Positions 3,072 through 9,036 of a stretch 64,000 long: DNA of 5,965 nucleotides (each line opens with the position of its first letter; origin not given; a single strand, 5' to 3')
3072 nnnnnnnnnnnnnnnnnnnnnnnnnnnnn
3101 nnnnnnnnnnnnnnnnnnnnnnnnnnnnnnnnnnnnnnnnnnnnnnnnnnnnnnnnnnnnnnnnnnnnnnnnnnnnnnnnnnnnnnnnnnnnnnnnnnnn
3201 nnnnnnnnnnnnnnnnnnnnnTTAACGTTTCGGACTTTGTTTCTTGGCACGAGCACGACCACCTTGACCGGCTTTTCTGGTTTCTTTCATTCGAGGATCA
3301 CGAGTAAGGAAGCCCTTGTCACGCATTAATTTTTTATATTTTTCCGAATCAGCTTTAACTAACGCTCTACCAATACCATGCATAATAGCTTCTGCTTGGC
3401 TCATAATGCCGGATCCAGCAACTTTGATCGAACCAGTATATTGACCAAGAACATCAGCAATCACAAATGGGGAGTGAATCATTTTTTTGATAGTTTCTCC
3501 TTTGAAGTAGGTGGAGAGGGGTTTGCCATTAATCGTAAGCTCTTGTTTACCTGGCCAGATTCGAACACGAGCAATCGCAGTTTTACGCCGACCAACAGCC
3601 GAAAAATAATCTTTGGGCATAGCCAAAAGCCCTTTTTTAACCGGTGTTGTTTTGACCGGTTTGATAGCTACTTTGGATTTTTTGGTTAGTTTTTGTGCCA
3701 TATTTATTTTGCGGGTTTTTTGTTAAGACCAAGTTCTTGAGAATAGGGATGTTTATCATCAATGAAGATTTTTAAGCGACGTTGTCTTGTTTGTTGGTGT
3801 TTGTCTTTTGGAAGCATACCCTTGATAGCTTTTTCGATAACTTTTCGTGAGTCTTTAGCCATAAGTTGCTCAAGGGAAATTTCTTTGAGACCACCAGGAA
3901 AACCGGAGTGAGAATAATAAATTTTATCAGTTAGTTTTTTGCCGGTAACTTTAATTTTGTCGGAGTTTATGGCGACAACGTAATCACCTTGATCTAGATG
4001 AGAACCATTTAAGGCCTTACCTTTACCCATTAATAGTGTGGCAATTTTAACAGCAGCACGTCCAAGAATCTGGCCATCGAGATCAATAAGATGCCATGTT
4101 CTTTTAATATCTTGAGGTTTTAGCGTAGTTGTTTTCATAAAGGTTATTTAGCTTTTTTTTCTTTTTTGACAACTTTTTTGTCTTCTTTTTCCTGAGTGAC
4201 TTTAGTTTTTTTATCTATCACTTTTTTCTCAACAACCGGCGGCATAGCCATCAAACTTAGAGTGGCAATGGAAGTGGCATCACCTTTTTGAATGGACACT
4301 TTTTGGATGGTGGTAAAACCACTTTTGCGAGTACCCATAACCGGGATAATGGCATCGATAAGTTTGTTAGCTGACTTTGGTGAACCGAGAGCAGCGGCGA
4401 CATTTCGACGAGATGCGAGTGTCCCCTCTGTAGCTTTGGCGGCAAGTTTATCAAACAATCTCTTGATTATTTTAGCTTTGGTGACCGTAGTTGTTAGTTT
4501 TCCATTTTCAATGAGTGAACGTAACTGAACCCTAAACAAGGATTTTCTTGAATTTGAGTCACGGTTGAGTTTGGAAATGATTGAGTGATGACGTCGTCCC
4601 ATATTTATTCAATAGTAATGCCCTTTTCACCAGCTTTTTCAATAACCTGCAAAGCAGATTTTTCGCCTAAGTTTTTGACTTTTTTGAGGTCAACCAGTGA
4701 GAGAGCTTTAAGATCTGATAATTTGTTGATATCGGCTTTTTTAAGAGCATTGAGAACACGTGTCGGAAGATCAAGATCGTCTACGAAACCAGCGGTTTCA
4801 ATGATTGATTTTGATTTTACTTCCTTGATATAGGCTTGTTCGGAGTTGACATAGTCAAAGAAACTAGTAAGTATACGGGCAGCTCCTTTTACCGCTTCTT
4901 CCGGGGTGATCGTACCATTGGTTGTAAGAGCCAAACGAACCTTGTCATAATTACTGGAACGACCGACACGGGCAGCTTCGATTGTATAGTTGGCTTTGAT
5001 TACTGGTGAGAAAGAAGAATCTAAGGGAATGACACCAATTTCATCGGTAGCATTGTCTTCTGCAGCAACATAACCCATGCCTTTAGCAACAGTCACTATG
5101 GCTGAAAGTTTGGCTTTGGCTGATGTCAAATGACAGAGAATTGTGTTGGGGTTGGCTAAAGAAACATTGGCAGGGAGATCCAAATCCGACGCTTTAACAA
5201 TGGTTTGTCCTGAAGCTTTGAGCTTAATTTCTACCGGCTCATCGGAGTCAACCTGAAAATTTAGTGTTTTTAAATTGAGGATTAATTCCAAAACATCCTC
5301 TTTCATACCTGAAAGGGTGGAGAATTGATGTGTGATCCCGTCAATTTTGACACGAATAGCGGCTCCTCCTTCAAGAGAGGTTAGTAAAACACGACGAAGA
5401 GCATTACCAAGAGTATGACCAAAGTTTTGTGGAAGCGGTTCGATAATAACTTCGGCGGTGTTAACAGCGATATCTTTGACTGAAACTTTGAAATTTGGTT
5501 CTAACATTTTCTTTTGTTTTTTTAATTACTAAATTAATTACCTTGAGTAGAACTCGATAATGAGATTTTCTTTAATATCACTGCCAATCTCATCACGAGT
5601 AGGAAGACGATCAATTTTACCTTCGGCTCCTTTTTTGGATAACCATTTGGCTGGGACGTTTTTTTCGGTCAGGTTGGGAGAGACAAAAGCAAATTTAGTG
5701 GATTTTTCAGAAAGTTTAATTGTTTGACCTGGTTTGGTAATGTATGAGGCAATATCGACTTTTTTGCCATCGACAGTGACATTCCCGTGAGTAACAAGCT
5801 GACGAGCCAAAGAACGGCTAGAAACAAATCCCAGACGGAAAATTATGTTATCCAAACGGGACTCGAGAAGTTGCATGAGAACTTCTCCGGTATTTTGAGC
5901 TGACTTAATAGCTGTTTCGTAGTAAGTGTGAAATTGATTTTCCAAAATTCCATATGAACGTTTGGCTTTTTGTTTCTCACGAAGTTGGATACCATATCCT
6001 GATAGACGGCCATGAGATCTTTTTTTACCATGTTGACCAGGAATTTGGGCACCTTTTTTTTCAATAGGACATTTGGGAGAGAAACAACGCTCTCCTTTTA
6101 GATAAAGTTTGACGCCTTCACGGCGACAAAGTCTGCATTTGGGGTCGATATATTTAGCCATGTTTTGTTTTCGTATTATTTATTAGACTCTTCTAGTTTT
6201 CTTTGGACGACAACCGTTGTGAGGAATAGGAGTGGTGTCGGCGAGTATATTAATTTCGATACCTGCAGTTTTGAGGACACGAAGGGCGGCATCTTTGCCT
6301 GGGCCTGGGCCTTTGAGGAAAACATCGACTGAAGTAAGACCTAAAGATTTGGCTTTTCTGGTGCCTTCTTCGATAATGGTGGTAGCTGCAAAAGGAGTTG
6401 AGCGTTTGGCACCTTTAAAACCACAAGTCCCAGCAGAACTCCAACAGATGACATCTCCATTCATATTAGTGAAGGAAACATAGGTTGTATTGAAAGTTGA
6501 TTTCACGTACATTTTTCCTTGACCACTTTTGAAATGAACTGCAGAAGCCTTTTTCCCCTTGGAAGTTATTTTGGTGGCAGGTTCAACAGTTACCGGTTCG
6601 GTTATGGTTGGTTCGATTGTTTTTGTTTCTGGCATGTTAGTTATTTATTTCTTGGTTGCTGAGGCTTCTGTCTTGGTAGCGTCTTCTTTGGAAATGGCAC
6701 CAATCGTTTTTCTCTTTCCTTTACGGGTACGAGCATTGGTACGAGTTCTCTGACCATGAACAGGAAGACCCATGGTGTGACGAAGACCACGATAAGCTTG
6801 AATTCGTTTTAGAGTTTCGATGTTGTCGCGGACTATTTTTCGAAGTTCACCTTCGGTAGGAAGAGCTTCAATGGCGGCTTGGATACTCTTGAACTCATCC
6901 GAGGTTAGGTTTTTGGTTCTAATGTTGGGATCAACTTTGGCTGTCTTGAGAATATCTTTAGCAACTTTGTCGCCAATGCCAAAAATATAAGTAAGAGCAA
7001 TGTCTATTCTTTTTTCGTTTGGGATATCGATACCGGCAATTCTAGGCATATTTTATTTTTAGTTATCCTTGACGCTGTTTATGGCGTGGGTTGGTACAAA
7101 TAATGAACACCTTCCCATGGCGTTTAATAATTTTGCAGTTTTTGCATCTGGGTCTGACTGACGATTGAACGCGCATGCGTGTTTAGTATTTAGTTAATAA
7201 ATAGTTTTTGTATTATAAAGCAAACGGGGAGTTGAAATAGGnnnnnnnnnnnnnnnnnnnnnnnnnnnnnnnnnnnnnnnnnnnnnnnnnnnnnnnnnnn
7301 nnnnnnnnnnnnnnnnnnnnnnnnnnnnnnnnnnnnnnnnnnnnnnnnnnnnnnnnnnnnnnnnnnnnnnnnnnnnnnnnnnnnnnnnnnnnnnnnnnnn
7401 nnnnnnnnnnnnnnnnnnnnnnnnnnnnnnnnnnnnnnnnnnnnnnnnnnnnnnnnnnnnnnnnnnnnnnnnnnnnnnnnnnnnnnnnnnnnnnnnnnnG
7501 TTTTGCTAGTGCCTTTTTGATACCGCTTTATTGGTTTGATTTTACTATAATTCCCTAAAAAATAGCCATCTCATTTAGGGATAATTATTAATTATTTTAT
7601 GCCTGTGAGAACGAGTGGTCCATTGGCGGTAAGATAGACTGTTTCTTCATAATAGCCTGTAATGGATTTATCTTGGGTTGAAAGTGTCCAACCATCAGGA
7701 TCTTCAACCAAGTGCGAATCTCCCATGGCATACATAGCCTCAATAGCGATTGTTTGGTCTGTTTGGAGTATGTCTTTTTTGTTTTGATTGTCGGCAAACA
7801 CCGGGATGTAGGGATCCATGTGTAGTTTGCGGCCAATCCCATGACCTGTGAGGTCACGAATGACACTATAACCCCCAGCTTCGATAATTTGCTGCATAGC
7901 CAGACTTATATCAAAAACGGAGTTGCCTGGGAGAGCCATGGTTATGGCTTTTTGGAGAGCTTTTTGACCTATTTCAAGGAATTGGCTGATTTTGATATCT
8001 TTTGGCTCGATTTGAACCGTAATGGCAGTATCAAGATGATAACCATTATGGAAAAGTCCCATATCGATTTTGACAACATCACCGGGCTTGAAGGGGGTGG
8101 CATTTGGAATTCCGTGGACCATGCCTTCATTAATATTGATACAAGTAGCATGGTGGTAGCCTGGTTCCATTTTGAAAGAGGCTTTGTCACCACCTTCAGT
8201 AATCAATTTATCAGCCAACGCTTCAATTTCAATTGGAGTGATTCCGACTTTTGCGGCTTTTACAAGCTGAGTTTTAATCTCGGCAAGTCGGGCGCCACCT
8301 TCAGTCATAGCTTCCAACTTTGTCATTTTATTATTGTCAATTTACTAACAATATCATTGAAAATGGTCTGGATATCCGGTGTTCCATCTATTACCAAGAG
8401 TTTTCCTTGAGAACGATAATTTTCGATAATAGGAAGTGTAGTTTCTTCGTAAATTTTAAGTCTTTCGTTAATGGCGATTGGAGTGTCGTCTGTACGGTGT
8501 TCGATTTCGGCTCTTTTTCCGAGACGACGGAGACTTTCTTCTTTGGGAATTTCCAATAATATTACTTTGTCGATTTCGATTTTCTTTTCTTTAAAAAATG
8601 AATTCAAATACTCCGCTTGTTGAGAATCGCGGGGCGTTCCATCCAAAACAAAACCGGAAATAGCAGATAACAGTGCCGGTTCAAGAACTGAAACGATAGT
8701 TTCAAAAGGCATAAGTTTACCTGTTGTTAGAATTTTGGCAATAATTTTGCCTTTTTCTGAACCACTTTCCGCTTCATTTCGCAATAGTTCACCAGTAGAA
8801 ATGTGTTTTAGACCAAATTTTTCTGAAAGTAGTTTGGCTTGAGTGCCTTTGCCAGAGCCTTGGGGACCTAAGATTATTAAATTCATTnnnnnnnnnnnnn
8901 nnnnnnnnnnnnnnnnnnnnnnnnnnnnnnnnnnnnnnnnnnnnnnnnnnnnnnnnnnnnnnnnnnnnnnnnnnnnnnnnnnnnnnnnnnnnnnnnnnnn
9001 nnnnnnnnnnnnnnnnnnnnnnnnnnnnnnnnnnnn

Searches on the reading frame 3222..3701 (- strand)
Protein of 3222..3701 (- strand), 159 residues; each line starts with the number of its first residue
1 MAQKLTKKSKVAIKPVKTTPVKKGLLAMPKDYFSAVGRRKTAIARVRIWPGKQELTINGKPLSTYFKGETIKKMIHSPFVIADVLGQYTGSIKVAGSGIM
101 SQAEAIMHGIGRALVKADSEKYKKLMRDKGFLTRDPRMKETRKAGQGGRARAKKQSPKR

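Call 15: search_protein_families(library=pfam, proteins=[window:3222-3701:-], max_evalue=0.01)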
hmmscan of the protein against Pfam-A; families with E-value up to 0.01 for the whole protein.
window:3222-3701:- (159 aa): 1 family
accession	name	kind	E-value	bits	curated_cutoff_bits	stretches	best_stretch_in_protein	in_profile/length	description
PF00380.25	Ribosomal_S9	-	1.1e-35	123.1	22.5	1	37-159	1-121/121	Ribosomal protein S9/S16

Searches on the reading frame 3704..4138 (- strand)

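Call 15: search_protein_families(library=pfam, proteins=[window:3704-4138:-], max_evalue=0.01)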
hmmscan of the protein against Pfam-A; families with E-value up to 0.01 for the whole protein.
window:3704-4138:- (144 aa): 2 families
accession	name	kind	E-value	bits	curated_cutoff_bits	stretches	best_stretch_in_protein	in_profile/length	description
PF00572.24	Ribosomal_L13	-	1e-40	139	23.8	1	13-131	1-119/119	Ribosomal protein L13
PF18962.6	Por_Secre_tail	-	0.0081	16.9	27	0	15-69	24-73/75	Secretion system C-terminal sorting domain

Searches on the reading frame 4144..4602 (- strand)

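Call 15: search_protein_families(library=pfam, proteins=[window:4144-4602:-], max_evalue=0.01)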
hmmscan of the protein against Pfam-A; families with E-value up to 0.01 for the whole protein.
window:4144-4602:- (152 aa): 1 family
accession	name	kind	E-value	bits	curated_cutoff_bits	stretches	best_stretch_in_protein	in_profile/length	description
PF01196.24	Ribosomal_L17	-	8.5e-19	68.7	27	1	23-117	2-96/97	Ribosomal protein L17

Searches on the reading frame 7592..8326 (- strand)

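Call 47: search_protein_families(library=pfam, proteins=[window:7592-8326:-], max_evalue=0.001)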
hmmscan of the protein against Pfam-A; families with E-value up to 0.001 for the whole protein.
window:7592-8326:- (244 aa): 1 family
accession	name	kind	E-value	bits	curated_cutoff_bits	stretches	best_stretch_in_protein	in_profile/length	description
PF00557.29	Peptidase_M24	-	3.6e-35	122.1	23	1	5-205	1-191/208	Metallopeptidase family M24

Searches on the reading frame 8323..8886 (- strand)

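Call 47: search_protein_families(library=pfam, proteins=[window:8323-8886:-], max_evalue=0.001)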
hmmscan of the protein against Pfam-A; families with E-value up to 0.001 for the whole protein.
window:8323-8886:- (187 aa): 6 families
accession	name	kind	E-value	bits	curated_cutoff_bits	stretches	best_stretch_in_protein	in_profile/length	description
PF00406.28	ADK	-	5.9e-39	134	26.8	1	5-161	1-150/151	Adenylate kinase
PF13207.12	AAA_17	-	3e-23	83.1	27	1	6-136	1-132/136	AAA domain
PF02223.23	Thymidylate_kin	-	1e-09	38.8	27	1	104-179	117-185/185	Thymidylate kinase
PF13238.12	AAA_18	-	1.4e-06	29.2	29.4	1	4-133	2-119/128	AAA domain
PF13671.12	AAA_33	-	2.1e-06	28.5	27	1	4-134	3-127/143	AAA domain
PF02224.24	Cytidylate_kin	-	0.00012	22.3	26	1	5-38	3-36/211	Cytidylate kinase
